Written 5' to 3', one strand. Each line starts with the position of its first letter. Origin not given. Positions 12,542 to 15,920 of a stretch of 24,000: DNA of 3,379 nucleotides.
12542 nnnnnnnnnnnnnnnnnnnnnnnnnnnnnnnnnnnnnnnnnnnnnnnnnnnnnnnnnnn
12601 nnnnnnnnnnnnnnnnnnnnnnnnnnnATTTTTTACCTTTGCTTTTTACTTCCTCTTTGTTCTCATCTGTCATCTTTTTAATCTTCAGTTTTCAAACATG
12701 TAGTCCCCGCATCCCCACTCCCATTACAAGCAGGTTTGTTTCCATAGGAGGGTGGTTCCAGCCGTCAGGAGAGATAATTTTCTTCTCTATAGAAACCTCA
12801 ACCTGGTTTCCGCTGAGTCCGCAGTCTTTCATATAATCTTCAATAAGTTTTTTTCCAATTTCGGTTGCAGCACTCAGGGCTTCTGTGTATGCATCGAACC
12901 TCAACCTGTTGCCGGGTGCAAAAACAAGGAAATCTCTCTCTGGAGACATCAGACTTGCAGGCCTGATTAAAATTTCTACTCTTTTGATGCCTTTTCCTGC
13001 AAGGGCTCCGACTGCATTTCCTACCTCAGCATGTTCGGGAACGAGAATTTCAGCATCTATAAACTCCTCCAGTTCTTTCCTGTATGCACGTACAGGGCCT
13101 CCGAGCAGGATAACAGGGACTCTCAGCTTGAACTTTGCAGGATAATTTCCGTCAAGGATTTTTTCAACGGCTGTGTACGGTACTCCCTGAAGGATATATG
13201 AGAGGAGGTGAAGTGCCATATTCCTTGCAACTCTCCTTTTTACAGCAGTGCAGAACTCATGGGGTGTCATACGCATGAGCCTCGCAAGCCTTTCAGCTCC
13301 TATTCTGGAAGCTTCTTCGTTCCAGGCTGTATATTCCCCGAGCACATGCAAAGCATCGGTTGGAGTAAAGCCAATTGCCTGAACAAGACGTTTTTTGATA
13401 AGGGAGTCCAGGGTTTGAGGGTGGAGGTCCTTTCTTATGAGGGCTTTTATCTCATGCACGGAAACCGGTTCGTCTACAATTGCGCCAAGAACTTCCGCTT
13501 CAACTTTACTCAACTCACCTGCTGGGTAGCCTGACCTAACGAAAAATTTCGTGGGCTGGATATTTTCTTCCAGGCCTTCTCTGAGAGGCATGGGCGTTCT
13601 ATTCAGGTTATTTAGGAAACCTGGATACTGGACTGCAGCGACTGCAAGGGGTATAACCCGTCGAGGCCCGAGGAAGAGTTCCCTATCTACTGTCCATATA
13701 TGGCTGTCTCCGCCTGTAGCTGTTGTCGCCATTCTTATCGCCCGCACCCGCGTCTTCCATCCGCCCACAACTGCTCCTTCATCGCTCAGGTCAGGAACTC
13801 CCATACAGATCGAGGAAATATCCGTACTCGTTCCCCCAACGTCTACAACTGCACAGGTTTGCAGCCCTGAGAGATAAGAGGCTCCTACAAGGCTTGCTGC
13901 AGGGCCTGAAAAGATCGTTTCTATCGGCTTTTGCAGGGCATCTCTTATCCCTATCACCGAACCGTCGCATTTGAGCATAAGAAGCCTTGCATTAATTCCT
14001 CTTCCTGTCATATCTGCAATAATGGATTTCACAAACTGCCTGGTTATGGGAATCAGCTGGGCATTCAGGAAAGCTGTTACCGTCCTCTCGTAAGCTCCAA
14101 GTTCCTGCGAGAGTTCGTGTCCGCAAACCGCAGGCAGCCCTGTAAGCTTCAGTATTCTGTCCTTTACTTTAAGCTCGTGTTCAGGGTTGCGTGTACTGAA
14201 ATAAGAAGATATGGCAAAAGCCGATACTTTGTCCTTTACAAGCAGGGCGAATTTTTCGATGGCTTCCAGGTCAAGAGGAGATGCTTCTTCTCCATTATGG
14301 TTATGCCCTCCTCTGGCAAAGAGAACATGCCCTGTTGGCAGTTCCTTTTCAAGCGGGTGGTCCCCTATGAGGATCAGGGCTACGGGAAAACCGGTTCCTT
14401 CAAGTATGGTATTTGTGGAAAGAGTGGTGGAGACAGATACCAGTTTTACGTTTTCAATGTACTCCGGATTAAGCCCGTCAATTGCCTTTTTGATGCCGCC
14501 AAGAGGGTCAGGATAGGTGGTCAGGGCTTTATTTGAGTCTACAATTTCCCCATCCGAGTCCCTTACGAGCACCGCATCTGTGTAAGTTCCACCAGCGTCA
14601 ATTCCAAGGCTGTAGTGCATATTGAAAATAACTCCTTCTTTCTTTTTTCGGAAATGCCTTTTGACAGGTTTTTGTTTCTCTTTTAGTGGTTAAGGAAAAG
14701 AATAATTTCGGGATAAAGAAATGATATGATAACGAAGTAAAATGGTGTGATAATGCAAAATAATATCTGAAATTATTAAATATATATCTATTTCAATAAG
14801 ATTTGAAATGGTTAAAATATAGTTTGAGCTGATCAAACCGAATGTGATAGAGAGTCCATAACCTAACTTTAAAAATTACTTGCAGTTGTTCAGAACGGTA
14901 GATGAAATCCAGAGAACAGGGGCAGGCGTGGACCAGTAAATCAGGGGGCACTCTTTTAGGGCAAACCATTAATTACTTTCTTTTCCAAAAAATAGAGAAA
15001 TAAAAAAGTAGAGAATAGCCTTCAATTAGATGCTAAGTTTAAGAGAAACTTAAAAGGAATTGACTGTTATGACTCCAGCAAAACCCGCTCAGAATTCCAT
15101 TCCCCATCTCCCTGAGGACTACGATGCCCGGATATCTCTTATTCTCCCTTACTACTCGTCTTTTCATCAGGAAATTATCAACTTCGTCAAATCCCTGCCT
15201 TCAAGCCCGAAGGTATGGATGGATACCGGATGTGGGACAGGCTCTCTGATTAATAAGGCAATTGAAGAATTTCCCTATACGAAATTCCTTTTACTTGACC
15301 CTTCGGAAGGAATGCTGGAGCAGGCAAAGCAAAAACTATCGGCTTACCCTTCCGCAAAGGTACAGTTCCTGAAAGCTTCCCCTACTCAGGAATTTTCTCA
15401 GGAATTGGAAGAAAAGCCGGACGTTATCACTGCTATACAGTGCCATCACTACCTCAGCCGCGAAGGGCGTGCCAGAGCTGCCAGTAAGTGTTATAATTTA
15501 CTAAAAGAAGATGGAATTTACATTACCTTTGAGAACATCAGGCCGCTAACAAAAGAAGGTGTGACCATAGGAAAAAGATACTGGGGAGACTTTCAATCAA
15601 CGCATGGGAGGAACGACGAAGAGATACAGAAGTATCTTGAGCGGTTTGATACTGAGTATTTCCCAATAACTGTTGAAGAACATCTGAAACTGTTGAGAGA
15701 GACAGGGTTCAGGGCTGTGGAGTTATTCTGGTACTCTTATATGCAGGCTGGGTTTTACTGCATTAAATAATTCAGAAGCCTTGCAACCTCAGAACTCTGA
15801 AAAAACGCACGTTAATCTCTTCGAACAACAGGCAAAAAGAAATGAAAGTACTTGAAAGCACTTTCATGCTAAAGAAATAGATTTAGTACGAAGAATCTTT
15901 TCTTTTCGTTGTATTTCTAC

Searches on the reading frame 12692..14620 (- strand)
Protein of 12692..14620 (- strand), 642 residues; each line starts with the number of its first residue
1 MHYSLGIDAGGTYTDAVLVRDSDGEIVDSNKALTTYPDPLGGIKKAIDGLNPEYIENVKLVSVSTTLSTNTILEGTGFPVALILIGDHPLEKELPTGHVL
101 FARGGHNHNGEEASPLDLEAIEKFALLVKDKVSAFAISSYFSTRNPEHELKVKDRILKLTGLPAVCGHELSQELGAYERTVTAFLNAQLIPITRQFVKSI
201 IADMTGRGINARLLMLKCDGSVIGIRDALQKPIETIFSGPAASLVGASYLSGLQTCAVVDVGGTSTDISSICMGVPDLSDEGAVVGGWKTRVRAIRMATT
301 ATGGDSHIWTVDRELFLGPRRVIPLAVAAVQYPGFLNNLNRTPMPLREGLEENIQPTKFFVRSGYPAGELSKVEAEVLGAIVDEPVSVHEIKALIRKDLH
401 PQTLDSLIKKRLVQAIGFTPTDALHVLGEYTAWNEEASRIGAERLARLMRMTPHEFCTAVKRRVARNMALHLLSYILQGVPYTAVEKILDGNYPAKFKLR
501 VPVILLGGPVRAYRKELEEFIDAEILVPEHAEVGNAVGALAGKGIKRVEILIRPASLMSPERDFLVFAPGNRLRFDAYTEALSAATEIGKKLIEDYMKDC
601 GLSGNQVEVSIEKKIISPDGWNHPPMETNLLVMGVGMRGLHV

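Call 66: search_protein_families(library=pfam, max_evalue=0.0001, proteins=[window:12692-14620:-])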
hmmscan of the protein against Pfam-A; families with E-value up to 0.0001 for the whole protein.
window:12692-14620:- (642 aa): 3 families
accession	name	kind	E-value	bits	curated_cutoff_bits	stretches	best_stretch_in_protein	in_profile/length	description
PF01968.24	Hydantoinase_A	-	1.7e-30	106.7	22.9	1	179-320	1-145/291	Hydantoinase/oxoprolinase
PF05378.19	Hydant_A_N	-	6.2e-30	104.7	25.2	1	5-157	2-173/176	Hydantoinase/oxoprolinase N-terminal region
PF13941.12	MutL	-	1.7e-07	30.8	27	0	234-279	219-269/450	MutL protein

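Call 68: search_protein_families(library=ncbifam, max_evalue=0.0001, proteins=[window:12692-14620:-])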
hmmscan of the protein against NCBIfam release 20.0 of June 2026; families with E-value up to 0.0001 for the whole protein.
window:12692-14620:- (642 aa): 4 families
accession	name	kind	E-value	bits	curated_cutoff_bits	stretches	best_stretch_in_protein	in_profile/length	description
NF050156.1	CapLactmsAlpCapA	equivalog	1.5e-25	89.6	1000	2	109-310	134-339/689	caprolactamase subunit alpha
NF042975.2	AcphenoCarb_ApcC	equivalog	3.7e-18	65.1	1500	1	108-422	146-462/733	acetophenone carboxylase subunit gamma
NF042960.1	AcphenoCarb_ApcA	equivalog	1.2e-06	27.1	1250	0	210-319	223-332/658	acetophenone carboxylase subunit alpha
NF040745.1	accessory_GlmL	equivalog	3.5e-06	26.1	475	0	249-277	242-270/459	methylaspartate mutase accessory protein GlmL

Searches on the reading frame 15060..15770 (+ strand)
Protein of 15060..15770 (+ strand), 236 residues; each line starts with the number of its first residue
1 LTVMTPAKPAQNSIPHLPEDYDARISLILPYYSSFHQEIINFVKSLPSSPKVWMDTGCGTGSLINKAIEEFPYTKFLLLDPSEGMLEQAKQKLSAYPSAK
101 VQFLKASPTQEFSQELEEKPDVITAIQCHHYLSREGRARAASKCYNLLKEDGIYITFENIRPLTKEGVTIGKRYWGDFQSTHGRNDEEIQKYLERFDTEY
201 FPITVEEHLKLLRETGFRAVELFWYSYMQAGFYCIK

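Call 66: search_protein_families(library=pfam, max_evalue=0.0001, proteins=[window:15060-15770:+])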
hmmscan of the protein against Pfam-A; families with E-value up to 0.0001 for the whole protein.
window:15060-15770:+ (236 aa): 8 families
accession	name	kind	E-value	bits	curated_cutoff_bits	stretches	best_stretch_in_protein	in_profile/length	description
PF08242.18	Methyltransf_12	-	2.8e-19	70.1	30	1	54-153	1-97/98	Methyltransferase domain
PF13649.12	Methyltransf_25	-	6.3e-15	56.1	27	1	54-152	2-97/97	Methyltransferase domain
PF08241.18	Methyltransf_11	-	2.8e-10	41.1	21.2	1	55-155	2-94/95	Methyltransferase domain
PF13847.12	Methyltransf_31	-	1.4e-08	35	27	1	51-155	5-108/145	Methyltransferase domain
PF13489.12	Methyltransf_23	-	1.6e-07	31.6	27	1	46-190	19-130/164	Methyltransferase domain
PF01209.24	Ubie_methyltran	-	2.5e-05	24.2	20.1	1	48-232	46-225/233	ubiE/COQ5 methyltransferase family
PF05891.18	Methyltransf_PK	-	3.4e-05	23.9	27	1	50-164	56-167/218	AdoMet dependent proline di-methyltransferase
PF00891.24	Methyltransf_2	-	4.7e-05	23.3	22.3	1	52-167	65-175/210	O-methyltransferase domain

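Call 68: search_protein_families(library=ncbifam, max_evalue=0.0001, proteins=[window:15060-15770:+])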
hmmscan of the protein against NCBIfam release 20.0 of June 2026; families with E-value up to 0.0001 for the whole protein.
window:15060-15770:+ (236 aa): 7 families
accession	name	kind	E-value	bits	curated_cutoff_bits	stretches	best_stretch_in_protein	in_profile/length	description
NF043040.1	corrin_prot_MT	hypoth_equivalog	8.6e-13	48.2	180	1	17-162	11-153/216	corrinoid protein-associated methyltransferase CpaM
TIGR00740.1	TIGR00740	equivalog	7.5e-11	42.2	193.3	1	22-224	26-227/239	carboxy-S-adenosyl-L-methionine synthase CmoA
TIGR02072.1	BioC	equivalog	1.7e-10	41.1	184.95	1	41-155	25-131/244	malonyl-ACP O-methyltransferase BioC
NF001244.0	PRK00216.1-5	equivalog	9.4e-09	34.9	216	1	39-109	40-110/236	bifunctional demethylmenaquinone methyltransferase/2-methoxy-6-polyprenyl-1,4-benzoquinol methylase UbiE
TIGR01934.1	MenG_MenH_UbiE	subfamily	7.8e-07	28.6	158.35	1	48-110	38-99/223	ubiquinone/menaquinone biosynthesis methyltransferase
TIGR04543.1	ketoArg_3Met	equivalog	2.4e-06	26.9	425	1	41-139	141-241/336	2-ketoarginine methyltransferase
TIGR03534.1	RF_mod_PrmC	equivalog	5e-05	22.9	199.1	1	44-124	82-161/253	peptide chain release factor N(5)-glutamine methyltransferase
